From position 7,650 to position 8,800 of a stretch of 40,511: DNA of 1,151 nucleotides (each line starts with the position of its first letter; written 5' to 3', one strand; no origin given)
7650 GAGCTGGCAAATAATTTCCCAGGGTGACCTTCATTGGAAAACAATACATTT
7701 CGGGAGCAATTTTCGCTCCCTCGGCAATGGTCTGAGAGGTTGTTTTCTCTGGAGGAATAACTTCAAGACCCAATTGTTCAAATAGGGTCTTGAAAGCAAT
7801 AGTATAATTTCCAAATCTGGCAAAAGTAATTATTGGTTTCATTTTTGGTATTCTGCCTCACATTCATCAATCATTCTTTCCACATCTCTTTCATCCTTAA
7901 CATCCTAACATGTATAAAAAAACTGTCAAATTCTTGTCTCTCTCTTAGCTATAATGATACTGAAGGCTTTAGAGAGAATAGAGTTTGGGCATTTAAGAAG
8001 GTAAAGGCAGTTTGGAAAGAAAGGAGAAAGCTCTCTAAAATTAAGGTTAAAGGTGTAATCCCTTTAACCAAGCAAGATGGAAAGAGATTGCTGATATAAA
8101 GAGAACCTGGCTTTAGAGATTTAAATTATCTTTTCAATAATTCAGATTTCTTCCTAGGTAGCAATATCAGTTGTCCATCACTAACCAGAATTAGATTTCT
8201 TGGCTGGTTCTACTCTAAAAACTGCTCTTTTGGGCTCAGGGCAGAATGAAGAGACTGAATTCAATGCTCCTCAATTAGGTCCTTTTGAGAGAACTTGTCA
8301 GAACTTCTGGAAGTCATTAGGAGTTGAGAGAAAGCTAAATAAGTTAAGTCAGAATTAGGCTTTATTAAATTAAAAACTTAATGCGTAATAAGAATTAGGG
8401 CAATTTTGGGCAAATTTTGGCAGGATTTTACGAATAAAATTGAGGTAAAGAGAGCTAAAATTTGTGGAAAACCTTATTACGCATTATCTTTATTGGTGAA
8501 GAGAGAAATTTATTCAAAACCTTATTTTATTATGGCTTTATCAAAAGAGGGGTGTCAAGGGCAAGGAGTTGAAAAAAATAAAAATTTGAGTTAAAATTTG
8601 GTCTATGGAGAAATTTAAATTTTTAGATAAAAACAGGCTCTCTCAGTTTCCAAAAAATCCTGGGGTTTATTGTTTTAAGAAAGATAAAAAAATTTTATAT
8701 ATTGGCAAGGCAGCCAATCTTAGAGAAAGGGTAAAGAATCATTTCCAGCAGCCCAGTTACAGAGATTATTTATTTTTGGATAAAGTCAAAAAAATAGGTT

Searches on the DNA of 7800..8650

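Call 70: search_rna_families(source=window, start=7800, end=8650, threshold=evalue, max_evalue=1)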
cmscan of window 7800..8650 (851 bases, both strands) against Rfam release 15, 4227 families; matches with E-value up to 1: 4.
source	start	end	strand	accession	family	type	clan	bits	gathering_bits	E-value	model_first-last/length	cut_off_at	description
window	8372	8493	-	RF04134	MIR7504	Gene; miRNA;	-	21.2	83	0.62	1-124/124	no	MIR7504 microRNA precursor family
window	8106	8189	-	RF00267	snoR64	Gene; snRNA; snoRNA; CD-box;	-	20.5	45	0.7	1-94/94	no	Small nucleolar RNA R64/Z200 family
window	8379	8486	+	RF04134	MIR7504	Gene; miRNA;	-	20.4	83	0.96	1-124/124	no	MIR7504 microRNA precursor family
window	7840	7901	-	RF01306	sR52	Gene; snRNA; snoRNA; CD-box;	-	16.7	50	0.75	1-60/60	no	Small nucleolar RNA sR52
